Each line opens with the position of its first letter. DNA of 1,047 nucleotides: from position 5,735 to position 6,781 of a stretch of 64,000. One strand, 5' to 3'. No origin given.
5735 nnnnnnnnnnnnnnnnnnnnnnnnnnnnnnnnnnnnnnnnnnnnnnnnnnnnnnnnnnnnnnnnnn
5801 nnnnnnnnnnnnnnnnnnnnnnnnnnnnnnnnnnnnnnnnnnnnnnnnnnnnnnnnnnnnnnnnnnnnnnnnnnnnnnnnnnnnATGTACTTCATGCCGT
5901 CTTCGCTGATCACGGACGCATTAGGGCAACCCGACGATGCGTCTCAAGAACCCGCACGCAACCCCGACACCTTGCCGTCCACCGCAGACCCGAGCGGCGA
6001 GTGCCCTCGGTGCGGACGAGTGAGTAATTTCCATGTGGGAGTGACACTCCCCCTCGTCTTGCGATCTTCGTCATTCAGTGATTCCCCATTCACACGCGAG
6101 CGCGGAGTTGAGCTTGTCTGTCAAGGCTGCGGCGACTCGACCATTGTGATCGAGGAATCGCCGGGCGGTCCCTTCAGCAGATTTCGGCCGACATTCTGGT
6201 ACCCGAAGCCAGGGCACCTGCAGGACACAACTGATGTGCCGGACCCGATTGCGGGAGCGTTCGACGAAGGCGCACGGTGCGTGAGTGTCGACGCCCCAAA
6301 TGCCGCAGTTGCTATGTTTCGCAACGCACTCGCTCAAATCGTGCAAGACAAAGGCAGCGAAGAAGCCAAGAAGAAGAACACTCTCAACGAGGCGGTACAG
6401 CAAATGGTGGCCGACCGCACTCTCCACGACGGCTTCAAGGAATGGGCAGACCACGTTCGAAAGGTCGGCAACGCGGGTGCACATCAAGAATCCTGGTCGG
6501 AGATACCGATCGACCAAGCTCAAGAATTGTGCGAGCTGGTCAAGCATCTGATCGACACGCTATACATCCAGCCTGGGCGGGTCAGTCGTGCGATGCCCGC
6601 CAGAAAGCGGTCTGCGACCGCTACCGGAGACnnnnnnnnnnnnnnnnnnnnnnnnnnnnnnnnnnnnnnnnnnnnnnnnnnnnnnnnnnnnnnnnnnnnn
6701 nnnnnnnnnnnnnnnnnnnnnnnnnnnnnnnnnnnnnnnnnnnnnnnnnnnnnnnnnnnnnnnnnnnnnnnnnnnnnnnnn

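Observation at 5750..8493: Decayed 2.7-kb integrative islet at tRNA-Lys with intact 17-bp att repeats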

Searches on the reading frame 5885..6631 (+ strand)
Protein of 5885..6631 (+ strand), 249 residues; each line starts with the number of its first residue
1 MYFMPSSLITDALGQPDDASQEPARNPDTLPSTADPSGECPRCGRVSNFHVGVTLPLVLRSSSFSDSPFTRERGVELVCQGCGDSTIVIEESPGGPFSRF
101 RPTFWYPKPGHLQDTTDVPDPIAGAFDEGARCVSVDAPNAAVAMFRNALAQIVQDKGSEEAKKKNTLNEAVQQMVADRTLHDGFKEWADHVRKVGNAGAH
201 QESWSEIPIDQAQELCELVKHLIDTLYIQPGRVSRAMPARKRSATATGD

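Call 9: search_protein_families(library=pfam, proteins=[window:5885-6631:+], max_evalue=0.1)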
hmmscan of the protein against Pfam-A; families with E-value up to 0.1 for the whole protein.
window:5885-6631:+ (249 aa): 2 families
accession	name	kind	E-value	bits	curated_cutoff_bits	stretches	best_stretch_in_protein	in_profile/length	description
PF13643.11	DUF4145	-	9.6e-13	48.4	23.1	1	130-219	4-87/88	Domain of unknown function (DUF4145)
PF11290.13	DUF3090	-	0.064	13.5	27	0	109-216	69-170/170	Protein of unknown function (DUF3090)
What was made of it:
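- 5894..6634 (+): ORF1: RAZR/PD-T7-4-like gene encoding a Cys4 zinc ribbon plus a DUF4145 (HEPN-like RNase) domain; 246 aa (alternative ATG at 5885). Pfam DUF4145 9.6e-13 (call 9).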

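Call 10: search_protein_families(library=padloc, proteins=[window:5885-6631:+], max_evalue=0.1)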
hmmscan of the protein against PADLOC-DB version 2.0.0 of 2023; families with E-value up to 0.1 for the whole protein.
window:5885-6631:+ (249 aa): 2 families
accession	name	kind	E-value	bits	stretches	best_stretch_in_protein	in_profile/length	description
PDLC04109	PD-T7-4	-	1.4e-09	35.8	1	39-244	15-202/211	-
PDLC01721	typeIV_Cas8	-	0.0045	14.7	1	31-82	18-64/227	Csf1_0_IV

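Call 26: search_protein_families(library=phrogs, proteins=[window:5885-6631:+], max_evalue=0.1)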
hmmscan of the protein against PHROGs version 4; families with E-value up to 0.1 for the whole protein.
window:5885-6631:+ (249 aa): 4 families
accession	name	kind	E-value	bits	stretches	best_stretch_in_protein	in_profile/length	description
phrog_1305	-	DNA, RNA and nucleotide metabolism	5.5e-27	95.6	1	35-236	14-215/226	DNA binding protein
phrog_22005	-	unknown function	1.3e-09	39.2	1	113-234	64-178/187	-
phrog_245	-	transcription regulation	0.08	13.4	1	159-223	145-205/319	anti-repressor Ant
phrog_10780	-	tail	0.088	11.4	0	148-212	685-751/1694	tail length tape measure protein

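Call 27: search_protein_families(library=ncbifam, proteins=[window:5885-6631:+], max_evalue=0.1)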
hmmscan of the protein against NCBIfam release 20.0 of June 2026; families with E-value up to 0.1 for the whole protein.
window:5885-6631:+ (249 aa): 0 families

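Call 33: search_dna_similar(query=window:5885-6631:+, collection=phages, mode=protein, max_evalue=0.001, max_rows=15)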
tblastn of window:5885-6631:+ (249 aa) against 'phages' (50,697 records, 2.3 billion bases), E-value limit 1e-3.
Records with a match: 4; places in all: 4; records where one place covers at least 80% of the query: 1.
Best place of each record, by identity: <60% 4.
By first word of the organism name: Escherichia 2; Gordonia 1; Virgibacillus 1.
By host as written in the record: - 2; Gordonia terrae 3612 1; Virgibacillus halotolerans 1.
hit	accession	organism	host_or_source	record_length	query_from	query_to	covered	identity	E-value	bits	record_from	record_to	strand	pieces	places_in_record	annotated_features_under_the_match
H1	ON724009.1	Gordonia phage Meyran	Gordonia terrae 3612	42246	28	243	87%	39.5%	1e-39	150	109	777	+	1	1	1: hypothetical protein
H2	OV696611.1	Escherichia phage Cartapus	-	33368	118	242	50%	26.9%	8e-6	52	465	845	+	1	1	DUF4145 domain-containing protein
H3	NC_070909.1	Escherichia phage Cartapus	-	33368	118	242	50%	26.9%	8e-6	52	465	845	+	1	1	DUF4145 domain-containing protein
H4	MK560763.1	Virgibacillus phage Mimir87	Virgibacillus halotolerans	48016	118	236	48%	26.9%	8e-5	49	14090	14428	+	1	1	DUF4145 domain-containing protein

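Call 42: find_related_loci(query=window:5885-6631:+, collection=viral_contigs, flank=8000)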
Query window:5885-6631:+ (249 aa) in viral_contigs; peptide patterns used: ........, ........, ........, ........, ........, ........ (x = any residue, [..] = any of these).
5 stretches matched a pattern, but none encodes a relative of the query by tblastn (E <= 1e-3).

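Call 48: search_solved_structures(query=window:5885-6631:+, max_evalue=1, show_alignments=2)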
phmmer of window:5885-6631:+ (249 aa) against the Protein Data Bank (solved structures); distinct sequences matched with E-value up to 1: 0.
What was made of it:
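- Tried and rejected: No hit, so RAZR itself was not retrieved (call 48).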

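Call 50: find_homologous_proteins(query=window:5894-6631:+, max_evalue=0.00001)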
Query window:5894-6631:+ (246 aa): 35 proteins with E <= 0.00001 among 472 candidates.
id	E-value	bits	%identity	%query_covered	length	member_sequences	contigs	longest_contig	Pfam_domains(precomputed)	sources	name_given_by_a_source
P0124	1.9e-109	383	72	98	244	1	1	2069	PF13643.12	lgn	-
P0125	8.8e-87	309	62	96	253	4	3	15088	PF13643.12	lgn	-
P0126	4.9e-85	303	63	93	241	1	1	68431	PF13643.12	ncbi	ncbi:DUF4145 domain-containing protein [Rhodococcus sp. NPDC055112]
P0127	8.0e-85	302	64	91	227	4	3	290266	PF13643.12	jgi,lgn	-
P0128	1.5e-82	295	60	96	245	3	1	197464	PF13643.12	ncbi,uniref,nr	ncbi:DUF4145 domain-containing protein [Rhodococcus rhodochrous]|uniref:DUF4145 domain-containing pr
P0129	9.8e-82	292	63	92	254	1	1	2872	PF13643.12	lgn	-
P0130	1.1e-81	292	64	91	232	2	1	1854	PF13643.12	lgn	-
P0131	6.4e-81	289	60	92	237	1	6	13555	PF13643.12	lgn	-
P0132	8.6e-81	289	61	92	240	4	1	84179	PF13643.12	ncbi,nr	ncbi:DUF4145 domain-containing protein [Rhodococcus erythropolis]|nr:DUF4145 domain-containing prote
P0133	2.1e-79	284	58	97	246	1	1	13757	PF13643.12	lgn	-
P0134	3.6e-78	280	73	69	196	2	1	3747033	PF13643.12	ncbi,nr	ncbi:DUF4145 domain-containing protein [Gordonia sp. X0973]|nr:DUF4145 domain-containing protein [Go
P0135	7.5e-76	273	72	70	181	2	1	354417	PF13643.12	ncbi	-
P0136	5.5e-75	270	59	88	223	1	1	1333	PF13643.12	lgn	-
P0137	3.1e-73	264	72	67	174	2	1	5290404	PF13643.12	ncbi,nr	ncbi:DUF4145 domain-containing protein [Rhodococcus hoagii]|nr:DUF4145 domain-containing protein [Pr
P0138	2.3e-72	261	54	91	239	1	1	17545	PF13643.12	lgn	-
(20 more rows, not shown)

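Call 51: find_encoding_contigs(protein=P0134, flank=8000, max_places=3)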
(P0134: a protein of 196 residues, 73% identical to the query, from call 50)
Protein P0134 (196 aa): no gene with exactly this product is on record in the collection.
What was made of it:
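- Tried and rejected: The context look-up failed (call 51).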

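Call 52: find_encoding_contigs(protein=P0128, flank=8000, max_places=3)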
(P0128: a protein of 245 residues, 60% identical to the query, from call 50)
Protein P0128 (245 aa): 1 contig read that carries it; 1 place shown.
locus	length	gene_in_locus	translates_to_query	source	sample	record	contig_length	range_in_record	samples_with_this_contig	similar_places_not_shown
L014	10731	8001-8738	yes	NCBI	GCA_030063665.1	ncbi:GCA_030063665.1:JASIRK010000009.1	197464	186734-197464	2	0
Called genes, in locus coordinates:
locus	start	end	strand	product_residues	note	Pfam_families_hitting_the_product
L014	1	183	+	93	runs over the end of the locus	-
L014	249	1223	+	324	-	PF00849:PseudoU_synth_2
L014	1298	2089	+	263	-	-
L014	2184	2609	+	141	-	-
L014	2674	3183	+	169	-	PF13671:AAA_33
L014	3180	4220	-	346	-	-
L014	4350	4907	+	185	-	PF00440:TetR_N, PF21597:TetR_C_43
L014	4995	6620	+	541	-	PF17874:TPR_MalT (weak), PF00196:GerE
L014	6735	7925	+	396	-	PF00890:FAD_binding_2 (faint), PF01134:GIDA (faint), PF01266:DAO (weak), PF03486:HI0933_like (faint), PF07992:Pyr_redox_2, PF13738:Pyr_redox_3, PF13450:NAD_binding_8 (weak), PF13434:Lys_Orn_oxgnase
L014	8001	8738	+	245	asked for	PF13643:DUF4145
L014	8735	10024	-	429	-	PF26003:Integrase_N_phage, PF14659:Phage_int_SAM_3, PF22022:Phage_int_M (weak), PF00589:Phage_integrase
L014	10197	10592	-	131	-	PF07508:Recombinase (weak)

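Call 53: find_encoding_contigs(protein=P0127, flank=8000, max_places=3)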
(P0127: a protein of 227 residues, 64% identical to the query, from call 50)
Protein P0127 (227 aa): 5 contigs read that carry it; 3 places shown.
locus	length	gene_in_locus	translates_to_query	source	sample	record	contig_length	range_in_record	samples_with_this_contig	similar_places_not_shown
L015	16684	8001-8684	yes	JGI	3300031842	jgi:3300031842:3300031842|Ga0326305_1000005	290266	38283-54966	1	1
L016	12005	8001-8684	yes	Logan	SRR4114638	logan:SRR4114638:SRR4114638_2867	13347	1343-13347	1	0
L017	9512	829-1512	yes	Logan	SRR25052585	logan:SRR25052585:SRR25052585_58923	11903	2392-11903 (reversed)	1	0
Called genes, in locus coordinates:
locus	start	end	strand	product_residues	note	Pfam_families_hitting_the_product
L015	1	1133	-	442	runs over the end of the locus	PF03007:WS_DGAT_cat (weak), PF06974:WS_DGAT_C (weak)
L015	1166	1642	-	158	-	PF10604:Polyketide_cyc2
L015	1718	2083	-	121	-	PF18029:Glyoxalase_6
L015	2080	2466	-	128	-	-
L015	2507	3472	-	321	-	PF00056:Ldh_1_N, PF02866:Ldh_1_C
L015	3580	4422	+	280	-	PF01083:Cutinase (weak), PF08237:PE-PPE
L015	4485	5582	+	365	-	PF03009:GDPD, PF13653:GDPD_2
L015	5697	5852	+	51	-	-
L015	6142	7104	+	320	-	PF00849:PseudoU_synth_2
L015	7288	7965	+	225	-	-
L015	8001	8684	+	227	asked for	PF13643:DUF4145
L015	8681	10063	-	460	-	PF26003:Integrase_N_phage, PF14659:Phage_int_SAM_3 (weak), PF22022:Phage_int_M (faint), PF00589:Phage_integrase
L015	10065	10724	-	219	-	PF00239:Resolvase, PF07508:Recombinase (faint)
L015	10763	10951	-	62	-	-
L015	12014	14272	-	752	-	PF09250:Prim-Pol, PF13481:AAA_25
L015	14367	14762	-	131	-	-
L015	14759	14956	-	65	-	-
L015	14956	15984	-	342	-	-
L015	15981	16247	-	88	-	-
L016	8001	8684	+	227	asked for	PF13643:DUF4145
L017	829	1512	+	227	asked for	PF13643:DUF4145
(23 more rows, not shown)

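Call 57: find_encoding_contigs(protein=P0124, flank=8000, max_places=3)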
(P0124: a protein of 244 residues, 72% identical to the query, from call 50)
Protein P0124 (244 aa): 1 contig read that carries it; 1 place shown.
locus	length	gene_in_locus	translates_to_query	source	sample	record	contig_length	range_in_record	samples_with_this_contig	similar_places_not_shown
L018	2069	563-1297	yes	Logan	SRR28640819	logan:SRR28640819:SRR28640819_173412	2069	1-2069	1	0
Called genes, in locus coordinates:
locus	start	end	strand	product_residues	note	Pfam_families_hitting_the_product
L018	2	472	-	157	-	?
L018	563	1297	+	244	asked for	PF13643:DUF4145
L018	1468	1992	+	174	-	-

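Call 58: find_encoding_contigs(protein=P0125, flank=10000, max_places=4)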
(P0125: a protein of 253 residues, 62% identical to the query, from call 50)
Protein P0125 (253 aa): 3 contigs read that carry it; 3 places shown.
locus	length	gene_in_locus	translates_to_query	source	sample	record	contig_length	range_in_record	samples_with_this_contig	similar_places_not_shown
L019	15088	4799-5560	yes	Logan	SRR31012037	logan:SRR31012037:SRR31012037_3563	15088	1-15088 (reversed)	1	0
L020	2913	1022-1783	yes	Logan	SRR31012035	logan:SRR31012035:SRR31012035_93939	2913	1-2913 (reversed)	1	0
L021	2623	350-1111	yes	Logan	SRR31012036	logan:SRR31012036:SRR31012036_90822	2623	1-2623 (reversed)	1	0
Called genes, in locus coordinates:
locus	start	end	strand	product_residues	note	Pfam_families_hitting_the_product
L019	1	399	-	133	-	?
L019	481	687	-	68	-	-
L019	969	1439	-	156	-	PF04075:F420H2_quin_red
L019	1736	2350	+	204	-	PF13489:Methyltransf_23 (weak), PF13847:Methyltransf_31 (weak), PF08241:Methyltransf_11, PF08242:Methyltransf_12, PF13649:Methyltransf_25, PF01739:CheR (weak)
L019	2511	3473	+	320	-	PF26450:DUF8129 (weak)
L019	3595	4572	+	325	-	PF00849:PseudoU_synth_2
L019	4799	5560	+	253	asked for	PF13643:DUF4145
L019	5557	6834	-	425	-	PF26003:Integrase_N_phage (weak), PF14659:Phage_int_SAM_3 (weak), PF22022:Phage_int_M (faint), PF00589:Phage_integrase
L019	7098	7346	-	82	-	-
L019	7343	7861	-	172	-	-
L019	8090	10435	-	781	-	PF09250:Prim-Pol, PF13481:AAA_25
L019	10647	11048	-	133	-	-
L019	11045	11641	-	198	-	-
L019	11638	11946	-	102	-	-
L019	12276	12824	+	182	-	-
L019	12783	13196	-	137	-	-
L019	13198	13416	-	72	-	-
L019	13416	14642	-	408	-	-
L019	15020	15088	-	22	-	?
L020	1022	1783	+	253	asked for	PF13643:DUF4145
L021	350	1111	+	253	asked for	PF13643:DUF4145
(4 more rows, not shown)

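Call 71: predict_structure(alignment_id=A3)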
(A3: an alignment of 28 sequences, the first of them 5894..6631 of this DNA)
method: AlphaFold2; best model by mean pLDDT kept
length: 246 residues; sequences in the alignment: 28
mean_pLDDT: 83.8   pTM: 0.70
mean pLDDT of the five models: 83.8, 83.8, 82.8, 82.4, 82.0
residues with pLDDT >= 90: 129; 70-90: 77; 50-70: 24; < 50: 16
segments of 3 or more residues with pLDDT < 50: 9-16
pLDDT, mean of each block of 10 residues (from residue 1): 47 48 69 89 93 90 89 95 92 87 80 94 93 90 95 96 92 87 77 61 86 92 93 82 74
secondary structure, 60 per line:
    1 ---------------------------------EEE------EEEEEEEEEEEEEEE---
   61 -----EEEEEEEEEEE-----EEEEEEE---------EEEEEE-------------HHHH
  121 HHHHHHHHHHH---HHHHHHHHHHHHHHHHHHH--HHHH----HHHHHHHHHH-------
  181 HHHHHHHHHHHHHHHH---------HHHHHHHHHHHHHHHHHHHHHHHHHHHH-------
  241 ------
elements in order: E34-36 E43-57 E66-76 E82-88 E98-103 H117-131 H135-153 H156-159 H164-173 H181-196 H206-233
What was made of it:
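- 5894..6634 (+): AF2 pLDDT 83.8 (call 71).
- On RAZR / PD-T7-4: The model shows a beta-rich N-terminal domain (call 71).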

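Call 76: fold_search(model_id=the predicted structure, library=pdb)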
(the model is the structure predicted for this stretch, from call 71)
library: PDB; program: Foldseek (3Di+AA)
matches with E <= 10: 152; with E <= 0.001: 0
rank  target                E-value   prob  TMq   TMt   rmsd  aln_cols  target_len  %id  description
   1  2q00_A                1.3e-01  0.98  0.33  0.61   4.1       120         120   12  Crystal structure of the P95883_SULSO protein from Sulfolobus solfataricus. NESG target SsR10. (released 2007-05-29)
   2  7bxo_H                1.5e-01  0.97  0.33  0.56   3.8       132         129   11  Crystal structure of the toxin-antitoxin with AMP-PNP (released 2020-09-30)
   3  7ae6_B                1.7e-01  0.90  0.31  0.46   5.0       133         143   14  Crystal structure of di-AMPylated HEPN(R102A) toxin (released 2020-12-30)
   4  7d7e_A                1.7e-01  0.09  0.13  0.09  18.0       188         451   11  Structure of PKD1L3-CTD/PKD2L1 in apo state (released 2021-08-25)
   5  7d7f_A                1.8e-01  0.11  0.15  0.10  18.1       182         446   12  Structure of PKD1L3-CTD/PKD2L1 in calcium-bound state (released 2021-09-01)
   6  6m6u_D                1.9e-01  0.90  0.30  0.49   4.8       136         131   10  Crystal structure the toxin-antitoxin MntA-HpeT mutant-D39ED41E (released 2020-09-30)
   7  8g0h_B                2.0e-01  0.08  0.14  0.08  19.1       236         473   10  Human PARP1 deltaV687-E688 bound to UKTT5 (compound 10) and to a DNA double strand break. (released 2024-02-07)
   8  8g0h_D                3.1e-01  0.06  0.13  0.09  18.2       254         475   11  Human PARP1 deltaV687-E688 bound to UKTT5 (compound 10) and to a DNA double strand break. (released 2024-02-07)
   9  3o10_A                3.7e-01  0.63  0.28  0.43   6.4       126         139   12  Crystal structure of the HEPN domain from human sacsin (released 2011-03-30)
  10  5yep_C                3.9e-01  0.82  0.30  0.50   4.6       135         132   10  Crystal structure of SO_3166-SO_3165 from Shewanella oneidensis (released 2018-03-28)
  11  3ecp_A                4.2e-01  0.06  0.16  0.11  19.8       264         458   10  Crystal Structure Of Tn5 Transposase Complexed With 5' Phosphorylated Transposon End DNA (released 2008-10-21)
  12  4it4_A                4.7e-01  0.07  0.17  0.19  14.2       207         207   13  Crystal structure of residues 1-211 of CG17282 (released 2013-08-14)
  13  8z6b_A                4.7e-01  0.07  0.15  0.07  18.9       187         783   11  Structure of Polycystin-1/Polycystin-2 complex (released 2025-04-23)
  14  7ae6_A                4.9e-01  0.38  0.26  0.38   6.3       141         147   12  Crystal structure of di-AMPylated HEPN(R102A) toxin (released 2020-12-30)
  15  4bwk_A                5.5e-01  0.13  0.24  0.16  13.7       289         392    7  Structure of Neurospora crassa PAN3 pseudokinase (released 2013-08-21)
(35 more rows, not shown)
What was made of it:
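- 5894..6634 (+): Foldseek top hits are HEPN domains (call 76).
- Its model gives an HEPN-like fold (calls 71, 76).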

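Call 89: get_annotated_region(hit=H1, flank=2500)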
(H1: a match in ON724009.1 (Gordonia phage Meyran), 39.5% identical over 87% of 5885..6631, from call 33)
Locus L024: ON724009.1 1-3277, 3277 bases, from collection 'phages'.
description: Gordonia phage Meyran, complete genome.
organism: Gordonia phage Meyran (NCBI taxid 2970351)
taxonomy: Viruses; Duplodnaviria; Heunggongvirae; Uroviricota; Caudoviricetes; Nyceiraevirus
host: Gordonia terrae 3612; source: soil; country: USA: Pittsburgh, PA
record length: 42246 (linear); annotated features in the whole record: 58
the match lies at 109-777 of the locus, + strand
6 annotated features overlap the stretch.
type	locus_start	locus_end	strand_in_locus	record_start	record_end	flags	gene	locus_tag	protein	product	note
misc_feature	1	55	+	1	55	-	-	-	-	-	HNH endonuclease; SEA_MEYRAN_57; circularly permutated genome; the cohesive ends of the phage virion DNA are joined to ...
CDS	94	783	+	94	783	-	1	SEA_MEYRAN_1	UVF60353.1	hypothetical protein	-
CDS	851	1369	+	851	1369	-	2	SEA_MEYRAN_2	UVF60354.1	terminase small subunit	-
CDS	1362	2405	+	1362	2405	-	3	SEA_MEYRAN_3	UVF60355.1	terminase large subunit, ATPase domain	-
CDS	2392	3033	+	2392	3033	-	4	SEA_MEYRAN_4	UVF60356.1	termiinase large subunit, nuclease domain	-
CDS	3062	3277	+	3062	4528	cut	5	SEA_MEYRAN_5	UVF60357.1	portal protein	-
